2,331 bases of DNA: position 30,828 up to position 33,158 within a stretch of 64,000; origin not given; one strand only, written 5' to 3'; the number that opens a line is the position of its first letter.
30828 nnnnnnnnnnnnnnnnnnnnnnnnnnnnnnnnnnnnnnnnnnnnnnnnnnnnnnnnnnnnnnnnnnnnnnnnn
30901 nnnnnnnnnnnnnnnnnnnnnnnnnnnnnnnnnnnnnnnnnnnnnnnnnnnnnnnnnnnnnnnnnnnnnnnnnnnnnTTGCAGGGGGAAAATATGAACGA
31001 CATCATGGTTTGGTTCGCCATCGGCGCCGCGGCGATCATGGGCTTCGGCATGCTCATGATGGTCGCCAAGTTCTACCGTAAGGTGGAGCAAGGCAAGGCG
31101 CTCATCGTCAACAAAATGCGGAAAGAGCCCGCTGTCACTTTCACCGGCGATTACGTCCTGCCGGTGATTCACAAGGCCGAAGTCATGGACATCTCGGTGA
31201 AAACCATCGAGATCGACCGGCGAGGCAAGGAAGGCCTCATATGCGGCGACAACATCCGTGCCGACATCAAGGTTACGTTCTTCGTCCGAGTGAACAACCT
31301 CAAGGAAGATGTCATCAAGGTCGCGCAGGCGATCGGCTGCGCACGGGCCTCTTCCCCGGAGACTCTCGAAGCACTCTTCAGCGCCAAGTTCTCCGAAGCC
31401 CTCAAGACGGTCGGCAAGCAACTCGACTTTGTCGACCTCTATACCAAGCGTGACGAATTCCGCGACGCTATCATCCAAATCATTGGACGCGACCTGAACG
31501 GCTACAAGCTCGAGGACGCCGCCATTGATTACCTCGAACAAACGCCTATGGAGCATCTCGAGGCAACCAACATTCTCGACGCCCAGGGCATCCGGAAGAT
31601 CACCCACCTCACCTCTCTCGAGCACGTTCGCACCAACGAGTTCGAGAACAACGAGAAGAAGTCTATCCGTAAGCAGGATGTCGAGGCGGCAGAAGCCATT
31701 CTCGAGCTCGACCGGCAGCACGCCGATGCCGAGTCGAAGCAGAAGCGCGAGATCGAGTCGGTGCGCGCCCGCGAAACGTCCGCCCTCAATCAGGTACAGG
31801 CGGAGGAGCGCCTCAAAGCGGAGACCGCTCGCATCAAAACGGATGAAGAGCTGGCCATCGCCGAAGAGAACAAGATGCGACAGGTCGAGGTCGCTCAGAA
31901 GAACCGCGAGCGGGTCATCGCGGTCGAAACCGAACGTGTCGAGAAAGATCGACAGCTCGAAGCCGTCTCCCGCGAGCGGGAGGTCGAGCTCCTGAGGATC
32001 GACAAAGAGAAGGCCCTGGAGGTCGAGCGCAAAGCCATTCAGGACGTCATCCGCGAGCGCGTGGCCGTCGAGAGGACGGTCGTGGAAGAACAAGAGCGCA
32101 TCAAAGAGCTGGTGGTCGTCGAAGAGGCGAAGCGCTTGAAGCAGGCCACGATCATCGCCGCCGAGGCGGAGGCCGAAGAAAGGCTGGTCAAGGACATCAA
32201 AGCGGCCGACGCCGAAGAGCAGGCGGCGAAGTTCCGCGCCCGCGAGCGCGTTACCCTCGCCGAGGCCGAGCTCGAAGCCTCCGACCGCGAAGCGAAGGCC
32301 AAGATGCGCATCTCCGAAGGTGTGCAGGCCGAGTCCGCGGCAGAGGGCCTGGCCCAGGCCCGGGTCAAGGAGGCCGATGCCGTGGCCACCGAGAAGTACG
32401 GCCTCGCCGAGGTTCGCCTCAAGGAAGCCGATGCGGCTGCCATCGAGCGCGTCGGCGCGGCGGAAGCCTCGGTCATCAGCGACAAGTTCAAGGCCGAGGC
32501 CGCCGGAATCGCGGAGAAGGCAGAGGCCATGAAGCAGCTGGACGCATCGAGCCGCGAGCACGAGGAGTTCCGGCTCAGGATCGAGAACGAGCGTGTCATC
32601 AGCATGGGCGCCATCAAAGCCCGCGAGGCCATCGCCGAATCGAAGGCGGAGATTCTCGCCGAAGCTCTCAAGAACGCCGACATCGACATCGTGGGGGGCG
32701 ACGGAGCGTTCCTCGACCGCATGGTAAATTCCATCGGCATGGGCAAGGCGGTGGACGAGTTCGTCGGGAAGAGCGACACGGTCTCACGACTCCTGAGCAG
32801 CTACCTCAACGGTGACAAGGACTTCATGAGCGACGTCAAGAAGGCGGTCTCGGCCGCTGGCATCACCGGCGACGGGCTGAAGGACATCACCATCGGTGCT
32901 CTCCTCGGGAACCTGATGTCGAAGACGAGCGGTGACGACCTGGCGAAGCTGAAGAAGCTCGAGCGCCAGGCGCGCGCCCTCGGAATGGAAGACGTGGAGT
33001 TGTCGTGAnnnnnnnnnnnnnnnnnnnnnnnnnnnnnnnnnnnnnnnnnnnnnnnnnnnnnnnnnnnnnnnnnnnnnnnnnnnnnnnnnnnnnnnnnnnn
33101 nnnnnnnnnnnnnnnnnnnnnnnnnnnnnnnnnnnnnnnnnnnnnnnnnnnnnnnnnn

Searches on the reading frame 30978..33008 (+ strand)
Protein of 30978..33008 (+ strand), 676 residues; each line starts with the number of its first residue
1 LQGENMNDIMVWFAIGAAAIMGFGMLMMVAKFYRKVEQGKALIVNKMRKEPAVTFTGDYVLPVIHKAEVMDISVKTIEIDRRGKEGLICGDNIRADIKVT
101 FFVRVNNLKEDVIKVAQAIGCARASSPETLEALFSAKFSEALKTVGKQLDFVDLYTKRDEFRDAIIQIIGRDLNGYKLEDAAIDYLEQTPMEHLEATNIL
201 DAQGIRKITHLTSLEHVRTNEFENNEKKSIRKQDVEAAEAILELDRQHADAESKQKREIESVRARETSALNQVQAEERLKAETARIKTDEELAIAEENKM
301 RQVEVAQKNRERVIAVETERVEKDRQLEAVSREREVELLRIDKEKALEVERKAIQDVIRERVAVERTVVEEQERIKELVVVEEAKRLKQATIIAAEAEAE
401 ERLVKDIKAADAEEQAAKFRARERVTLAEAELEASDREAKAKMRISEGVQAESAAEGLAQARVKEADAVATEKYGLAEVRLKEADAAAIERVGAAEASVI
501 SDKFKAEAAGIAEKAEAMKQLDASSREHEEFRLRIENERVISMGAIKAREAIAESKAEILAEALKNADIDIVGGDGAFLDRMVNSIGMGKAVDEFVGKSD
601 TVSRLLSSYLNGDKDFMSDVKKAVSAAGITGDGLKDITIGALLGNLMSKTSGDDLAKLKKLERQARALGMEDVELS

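Call 9: search_protein_families(library=pfam, proteins=[window:30978-33008:+])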
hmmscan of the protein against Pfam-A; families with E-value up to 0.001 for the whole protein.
window:30978-33008:+ (676 aa): 1 family
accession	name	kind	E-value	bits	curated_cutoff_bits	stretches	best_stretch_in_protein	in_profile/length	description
PF01145.31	Band_7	-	1.1e-08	35.8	23.6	1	35-179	2-136/176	SPFH domain / Band 7 family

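Call 59: search_protein_families(library=ncbifam, proteins=[window:30978-33008:+], max_evalue=0.01)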
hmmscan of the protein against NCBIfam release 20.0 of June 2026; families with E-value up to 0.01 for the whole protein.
window:30978-33008:+ (676 aa): 0 families
